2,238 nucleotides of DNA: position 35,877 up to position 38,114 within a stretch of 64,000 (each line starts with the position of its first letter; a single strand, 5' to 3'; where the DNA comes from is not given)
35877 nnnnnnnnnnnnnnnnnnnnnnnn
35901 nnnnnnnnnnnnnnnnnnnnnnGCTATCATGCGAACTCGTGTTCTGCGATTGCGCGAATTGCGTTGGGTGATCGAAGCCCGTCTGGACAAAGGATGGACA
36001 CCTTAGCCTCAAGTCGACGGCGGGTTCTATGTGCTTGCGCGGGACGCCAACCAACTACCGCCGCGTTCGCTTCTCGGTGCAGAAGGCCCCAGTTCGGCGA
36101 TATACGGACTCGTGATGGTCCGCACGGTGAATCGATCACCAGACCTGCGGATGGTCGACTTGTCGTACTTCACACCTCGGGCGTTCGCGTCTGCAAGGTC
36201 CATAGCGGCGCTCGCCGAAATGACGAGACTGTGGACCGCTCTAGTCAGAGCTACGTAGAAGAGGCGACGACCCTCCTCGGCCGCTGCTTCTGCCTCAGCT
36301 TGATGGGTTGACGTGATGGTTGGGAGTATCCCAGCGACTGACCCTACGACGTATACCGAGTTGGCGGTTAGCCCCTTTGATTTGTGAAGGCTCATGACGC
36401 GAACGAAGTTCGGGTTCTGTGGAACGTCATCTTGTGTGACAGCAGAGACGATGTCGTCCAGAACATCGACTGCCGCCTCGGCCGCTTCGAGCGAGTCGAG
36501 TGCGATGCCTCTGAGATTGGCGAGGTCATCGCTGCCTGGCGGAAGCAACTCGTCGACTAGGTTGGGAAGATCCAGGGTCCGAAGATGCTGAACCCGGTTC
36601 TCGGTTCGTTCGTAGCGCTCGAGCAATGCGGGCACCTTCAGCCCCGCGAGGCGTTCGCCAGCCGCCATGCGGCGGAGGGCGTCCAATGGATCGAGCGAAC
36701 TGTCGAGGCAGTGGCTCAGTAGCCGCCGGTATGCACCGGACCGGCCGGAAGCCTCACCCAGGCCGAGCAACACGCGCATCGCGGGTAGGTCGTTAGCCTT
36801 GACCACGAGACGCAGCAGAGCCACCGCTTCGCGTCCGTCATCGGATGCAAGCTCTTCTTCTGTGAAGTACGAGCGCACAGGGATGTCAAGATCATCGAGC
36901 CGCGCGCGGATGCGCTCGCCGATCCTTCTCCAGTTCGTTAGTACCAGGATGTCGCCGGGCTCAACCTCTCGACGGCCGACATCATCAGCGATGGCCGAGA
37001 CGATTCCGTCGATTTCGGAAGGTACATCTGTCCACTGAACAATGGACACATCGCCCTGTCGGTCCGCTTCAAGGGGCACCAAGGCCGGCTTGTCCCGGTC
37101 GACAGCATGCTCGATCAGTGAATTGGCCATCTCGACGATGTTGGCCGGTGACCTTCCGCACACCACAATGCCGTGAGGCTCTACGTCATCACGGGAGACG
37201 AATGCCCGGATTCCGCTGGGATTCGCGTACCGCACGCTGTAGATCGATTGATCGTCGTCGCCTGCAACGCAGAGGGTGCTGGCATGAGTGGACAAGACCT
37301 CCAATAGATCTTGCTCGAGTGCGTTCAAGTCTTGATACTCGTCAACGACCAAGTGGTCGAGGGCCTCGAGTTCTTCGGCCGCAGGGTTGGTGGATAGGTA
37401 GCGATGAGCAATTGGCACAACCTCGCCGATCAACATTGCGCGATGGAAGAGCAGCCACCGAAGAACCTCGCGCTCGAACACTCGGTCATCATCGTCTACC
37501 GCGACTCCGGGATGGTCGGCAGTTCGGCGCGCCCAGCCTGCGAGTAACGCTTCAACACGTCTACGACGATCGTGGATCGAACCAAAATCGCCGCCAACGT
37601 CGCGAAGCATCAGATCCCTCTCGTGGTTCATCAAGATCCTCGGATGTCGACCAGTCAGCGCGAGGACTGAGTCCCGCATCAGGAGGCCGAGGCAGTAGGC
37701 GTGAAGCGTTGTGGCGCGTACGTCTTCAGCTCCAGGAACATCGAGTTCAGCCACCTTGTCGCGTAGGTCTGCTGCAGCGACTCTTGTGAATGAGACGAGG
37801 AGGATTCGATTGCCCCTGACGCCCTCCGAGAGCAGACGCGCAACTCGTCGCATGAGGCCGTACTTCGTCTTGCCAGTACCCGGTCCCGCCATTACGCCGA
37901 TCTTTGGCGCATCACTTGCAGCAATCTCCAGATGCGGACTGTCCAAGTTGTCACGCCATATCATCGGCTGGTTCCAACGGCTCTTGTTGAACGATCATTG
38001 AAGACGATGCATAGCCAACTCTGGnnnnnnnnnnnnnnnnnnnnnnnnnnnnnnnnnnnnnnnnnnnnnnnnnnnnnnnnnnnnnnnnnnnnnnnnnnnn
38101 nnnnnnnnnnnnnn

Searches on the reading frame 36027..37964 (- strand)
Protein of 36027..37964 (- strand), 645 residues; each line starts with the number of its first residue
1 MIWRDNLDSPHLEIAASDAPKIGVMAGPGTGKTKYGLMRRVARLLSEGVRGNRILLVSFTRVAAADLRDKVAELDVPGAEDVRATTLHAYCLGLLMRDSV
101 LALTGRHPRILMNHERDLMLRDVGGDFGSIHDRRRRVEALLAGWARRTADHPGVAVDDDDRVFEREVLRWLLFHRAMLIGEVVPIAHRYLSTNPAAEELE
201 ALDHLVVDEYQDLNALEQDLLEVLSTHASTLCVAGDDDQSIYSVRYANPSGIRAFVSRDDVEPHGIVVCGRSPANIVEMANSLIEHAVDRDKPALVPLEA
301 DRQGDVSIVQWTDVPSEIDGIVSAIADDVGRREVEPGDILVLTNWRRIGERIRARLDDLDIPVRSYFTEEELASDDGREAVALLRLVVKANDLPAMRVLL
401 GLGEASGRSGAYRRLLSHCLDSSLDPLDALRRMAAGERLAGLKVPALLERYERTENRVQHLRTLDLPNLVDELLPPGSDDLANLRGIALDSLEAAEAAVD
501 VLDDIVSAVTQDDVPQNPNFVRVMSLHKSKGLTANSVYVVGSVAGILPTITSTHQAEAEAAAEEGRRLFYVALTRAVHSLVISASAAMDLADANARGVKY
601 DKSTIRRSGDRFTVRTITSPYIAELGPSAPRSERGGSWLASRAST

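Call 5: search_protein_families(library=padloc, proteins=[window:36027-37964:-], max_evalue=0.01)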
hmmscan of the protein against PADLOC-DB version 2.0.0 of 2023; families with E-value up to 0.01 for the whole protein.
window:36027-37964:- (645 aa): 46 families (the best 25 are shown)
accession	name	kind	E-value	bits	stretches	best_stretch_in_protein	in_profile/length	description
PDLC00114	GajB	-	1.1e-48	164.2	2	201-587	215-614/635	UrvD helicase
PDLC00117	GajB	-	7.6e-41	138.3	1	22-586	30-576/604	UrvD helicase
PDLC03802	RTasHel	-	6.9e-37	125.6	3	10-95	9-93/675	DRT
PDLC00132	GajB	-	1.3e-28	98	3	182-389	193-404/625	UrvD helicase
PDLC00103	GajB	-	2.2e-28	97.6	2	15-394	25-407/612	UrvD helicase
PDLC00123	GajB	-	9.9e-26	88.4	2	202-289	177-264/540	UrvD helicase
PDLC00104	GajB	-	2.3e-22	77.5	2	23-289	19-254/574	UrvD helicase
PDLC00119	GajB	-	3.8e-22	77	3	204-286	221-302/565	UrvD helicase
PDLC00127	GajB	-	2.5e-20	70.5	2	21-346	22-347/594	UrvD helicase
PDLC00112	GajB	-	7.3e-20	69.1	3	204-286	214-296/581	UrvD helicase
PDLC00136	GajB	-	9.4e-20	69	2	205-289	210-293/570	UrvD helicase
PDLC00106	GajB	-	9.8e-20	68.6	1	203-292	207-296/577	UrvD helicase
PDLC00130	GajB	-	3.5e-19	66.5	2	24-363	20-363/589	UrvD helicase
PDLC00141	GajB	-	8.7e-19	65.2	3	22-115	18-113/572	UrvD helicase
PDLC00138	GajB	-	3.5e-17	60.3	2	202-289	221-305/581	UrvD helicase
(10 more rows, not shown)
